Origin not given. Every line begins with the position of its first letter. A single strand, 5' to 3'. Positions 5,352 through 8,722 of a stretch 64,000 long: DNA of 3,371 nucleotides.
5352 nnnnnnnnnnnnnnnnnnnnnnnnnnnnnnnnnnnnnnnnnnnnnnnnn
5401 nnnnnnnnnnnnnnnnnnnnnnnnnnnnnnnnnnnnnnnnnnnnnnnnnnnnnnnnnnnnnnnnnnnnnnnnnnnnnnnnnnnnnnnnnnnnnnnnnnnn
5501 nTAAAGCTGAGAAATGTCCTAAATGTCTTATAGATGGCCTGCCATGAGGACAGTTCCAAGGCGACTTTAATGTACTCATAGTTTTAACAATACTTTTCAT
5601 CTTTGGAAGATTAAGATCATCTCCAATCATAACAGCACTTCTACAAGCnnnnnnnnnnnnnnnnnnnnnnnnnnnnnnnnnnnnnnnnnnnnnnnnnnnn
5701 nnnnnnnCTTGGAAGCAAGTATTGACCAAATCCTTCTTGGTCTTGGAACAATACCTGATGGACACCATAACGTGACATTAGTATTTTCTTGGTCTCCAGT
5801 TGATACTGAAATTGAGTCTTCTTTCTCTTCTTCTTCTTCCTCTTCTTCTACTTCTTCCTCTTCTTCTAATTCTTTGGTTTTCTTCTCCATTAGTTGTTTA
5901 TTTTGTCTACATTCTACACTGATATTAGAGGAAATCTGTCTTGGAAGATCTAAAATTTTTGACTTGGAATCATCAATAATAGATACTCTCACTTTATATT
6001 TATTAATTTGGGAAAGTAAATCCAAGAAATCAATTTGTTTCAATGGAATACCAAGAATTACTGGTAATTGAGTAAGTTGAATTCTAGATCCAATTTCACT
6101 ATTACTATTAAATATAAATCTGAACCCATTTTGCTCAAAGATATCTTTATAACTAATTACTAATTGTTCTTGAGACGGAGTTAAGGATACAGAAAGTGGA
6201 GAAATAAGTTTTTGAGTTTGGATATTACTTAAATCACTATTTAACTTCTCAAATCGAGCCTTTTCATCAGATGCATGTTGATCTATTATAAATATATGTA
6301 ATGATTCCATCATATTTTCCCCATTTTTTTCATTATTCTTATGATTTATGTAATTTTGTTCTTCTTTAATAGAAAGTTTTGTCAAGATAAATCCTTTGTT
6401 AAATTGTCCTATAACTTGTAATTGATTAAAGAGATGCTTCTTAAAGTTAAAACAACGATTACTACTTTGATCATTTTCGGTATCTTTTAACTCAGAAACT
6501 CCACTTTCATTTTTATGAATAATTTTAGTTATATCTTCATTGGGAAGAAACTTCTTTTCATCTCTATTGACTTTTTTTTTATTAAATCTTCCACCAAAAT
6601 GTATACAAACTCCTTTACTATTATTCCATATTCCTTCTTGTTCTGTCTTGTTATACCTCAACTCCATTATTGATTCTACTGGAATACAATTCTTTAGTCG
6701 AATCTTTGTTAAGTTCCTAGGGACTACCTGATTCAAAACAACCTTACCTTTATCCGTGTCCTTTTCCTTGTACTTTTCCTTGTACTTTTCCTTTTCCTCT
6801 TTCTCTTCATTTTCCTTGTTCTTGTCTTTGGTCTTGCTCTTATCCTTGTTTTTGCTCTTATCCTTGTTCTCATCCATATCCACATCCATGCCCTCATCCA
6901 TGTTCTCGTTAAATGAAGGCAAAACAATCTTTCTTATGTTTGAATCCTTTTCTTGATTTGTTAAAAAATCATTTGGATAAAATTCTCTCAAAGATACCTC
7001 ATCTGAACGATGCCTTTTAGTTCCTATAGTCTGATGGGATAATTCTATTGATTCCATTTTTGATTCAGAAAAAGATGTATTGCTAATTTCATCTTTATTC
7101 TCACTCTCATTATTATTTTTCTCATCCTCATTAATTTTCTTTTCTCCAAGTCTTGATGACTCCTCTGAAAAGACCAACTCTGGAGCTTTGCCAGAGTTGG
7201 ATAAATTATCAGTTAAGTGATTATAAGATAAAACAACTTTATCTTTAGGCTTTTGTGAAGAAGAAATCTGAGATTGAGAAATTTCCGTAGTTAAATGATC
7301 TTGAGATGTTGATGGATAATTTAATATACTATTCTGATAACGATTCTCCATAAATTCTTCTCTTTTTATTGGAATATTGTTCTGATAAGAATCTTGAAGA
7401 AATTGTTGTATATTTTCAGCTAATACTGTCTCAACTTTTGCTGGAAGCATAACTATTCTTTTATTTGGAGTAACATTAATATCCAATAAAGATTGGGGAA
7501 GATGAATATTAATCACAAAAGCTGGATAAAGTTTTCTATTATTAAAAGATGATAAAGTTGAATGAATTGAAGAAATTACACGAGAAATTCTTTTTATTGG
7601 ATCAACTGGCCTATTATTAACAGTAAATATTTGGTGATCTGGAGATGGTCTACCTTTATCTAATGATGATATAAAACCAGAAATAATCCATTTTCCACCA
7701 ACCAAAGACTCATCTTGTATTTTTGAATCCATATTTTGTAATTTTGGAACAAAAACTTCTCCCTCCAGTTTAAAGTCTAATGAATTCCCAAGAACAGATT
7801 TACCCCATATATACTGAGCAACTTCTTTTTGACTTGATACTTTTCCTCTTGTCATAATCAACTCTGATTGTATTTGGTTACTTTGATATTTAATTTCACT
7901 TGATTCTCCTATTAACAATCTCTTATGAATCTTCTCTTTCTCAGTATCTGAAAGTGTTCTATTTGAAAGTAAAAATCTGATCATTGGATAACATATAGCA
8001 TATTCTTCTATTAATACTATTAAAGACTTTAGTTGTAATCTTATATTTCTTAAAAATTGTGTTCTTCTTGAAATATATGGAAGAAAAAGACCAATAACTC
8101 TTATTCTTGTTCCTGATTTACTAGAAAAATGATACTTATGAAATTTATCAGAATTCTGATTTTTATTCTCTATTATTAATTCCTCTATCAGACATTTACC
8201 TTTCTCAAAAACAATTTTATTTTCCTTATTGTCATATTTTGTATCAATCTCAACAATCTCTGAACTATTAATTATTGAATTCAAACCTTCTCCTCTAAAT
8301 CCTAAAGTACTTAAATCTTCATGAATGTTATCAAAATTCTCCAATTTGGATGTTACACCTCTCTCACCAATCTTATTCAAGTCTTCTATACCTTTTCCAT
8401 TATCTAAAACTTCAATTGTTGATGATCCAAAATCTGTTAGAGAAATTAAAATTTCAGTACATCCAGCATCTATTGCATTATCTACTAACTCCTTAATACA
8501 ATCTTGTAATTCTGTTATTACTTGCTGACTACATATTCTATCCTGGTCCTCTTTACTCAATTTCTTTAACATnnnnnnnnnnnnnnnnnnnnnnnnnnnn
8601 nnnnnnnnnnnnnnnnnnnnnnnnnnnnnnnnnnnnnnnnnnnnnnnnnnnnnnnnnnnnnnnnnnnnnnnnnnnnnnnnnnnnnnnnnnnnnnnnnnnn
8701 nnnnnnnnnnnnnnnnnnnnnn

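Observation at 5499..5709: PMS gene has a 59-nt 3' intron; its real last exon carries the conserved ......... motif that the ORF track misses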

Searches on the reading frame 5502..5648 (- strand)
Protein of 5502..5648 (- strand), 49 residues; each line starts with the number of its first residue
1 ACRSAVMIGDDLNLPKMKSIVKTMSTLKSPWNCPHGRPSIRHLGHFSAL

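Call 22: search_solved_structures(query=window:5502-5648:-, max_evalue=0.01, show_alignments=1)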
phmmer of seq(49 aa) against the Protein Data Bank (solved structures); distinct sequences matched with E-value up to 0.01: 7.
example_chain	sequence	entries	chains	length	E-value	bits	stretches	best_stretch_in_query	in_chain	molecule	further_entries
4e4w_B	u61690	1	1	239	8.3e-13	50.4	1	1-44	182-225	DNA mismatch repair protein PMS1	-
4fmn_B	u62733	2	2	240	8.4e-13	50.4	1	1-44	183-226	DNA mismatch repair protein PMS1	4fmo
6shx_B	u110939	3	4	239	4.2e-06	29.6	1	1-41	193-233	DNA mismatch repair protein MLH3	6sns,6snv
6rmn_B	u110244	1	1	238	4.6e-06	29.5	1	1-41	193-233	DNA mismatch repair protein MLH3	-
5b42_A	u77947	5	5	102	6.6e-06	29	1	1-39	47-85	DNA mismatch repair protein MutL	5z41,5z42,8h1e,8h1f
8h1g_A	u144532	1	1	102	4.8e-05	26.3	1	1-39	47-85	DNA mismatch repair protein MutL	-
3gab_A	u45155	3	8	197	0.004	20.4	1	2-43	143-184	DNA mismatch repair protein mutL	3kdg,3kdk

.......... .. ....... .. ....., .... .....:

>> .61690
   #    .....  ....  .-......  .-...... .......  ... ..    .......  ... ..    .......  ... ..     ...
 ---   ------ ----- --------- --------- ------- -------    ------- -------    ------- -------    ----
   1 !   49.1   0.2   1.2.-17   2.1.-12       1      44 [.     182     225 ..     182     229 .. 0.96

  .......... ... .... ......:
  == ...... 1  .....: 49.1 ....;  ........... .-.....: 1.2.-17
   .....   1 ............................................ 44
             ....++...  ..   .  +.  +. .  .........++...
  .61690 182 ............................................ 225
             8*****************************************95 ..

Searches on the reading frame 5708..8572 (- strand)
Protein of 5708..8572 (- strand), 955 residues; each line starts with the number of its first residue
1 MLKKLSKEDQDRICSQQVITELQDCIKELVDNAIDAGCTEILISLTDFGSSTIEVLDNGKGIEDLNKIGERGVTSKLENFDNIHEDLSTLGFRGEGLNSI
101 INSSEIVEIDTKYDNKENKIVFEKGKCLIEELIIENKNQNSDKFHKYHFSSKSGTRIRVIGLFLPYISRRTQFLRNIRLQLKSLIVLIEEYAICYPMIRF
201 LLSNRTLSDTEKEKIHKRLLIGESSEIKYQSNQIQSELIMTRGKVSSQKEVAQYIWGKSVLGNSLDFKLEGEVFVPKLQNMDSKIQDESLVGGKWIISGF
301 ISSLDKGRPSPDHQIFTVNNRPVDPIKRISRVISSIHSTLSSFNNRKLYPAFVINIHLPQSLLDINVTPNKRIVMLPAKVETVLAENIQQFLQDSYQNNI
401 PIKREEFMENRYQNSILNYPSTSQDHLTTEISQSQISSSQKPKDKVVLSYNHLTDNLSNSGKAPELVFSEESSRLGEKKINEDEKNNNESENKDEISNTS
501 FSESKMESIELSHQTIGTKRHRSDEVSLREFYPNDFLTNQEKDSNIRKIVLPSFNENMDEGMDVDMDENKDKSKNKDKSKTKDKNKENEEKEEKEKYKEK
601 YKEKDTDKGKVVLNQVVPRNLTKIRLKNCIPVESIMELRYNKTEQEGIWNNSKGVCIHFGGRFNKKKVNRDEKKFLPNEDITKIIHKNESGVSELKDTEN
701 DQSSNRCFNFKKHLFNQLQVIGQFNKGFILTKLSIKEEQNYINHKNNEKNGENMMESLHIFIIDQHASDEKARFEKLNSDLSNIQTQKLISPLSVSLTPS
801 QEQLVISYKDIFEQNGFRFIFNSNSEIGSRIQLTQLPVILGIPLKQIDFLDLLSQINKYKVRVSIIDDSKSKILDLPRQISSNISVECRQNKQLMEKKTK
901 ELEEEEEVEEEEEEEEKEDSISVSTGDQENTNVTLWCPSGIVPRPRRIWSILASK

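Call 8: list_cluster_members(proteins=[P0001, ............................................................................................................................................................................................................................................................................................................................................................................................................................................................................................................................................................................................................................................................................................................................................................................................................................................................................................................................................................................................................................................, window:5708-8572:-])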
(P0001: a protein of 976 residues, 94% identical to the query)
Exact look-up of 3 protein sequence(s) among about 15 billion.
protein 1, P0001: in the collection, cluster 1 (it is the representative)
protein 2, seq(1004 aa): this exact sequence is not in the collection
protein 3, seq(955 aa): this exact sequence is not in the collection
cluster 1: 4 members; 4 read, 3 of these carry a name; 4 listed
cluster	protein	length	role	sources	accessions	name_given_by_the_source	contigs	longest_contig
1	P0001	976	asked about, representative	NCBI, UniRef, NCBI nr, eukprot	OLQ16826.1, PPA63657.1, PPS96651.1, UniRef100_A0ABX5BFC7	MutL C terminal dimerization domain protein [Cryptosporidium hominis] | PMS1/MutL family ATpase n=3 Tax=Cryptosporidium hominis TaxID=237895 ... | Mismatch repair endonuclease PMS2 [Cryptosporidium hominis]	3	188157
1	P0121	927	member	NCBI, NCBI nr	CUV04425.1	unnamed protein product [Cryptosporidium hominis]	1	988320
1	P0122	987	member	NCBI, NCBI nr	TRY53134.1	PMS1/MutL family ATpase [Cryptosporidium tyzzeri]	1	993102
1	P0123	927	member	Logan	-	-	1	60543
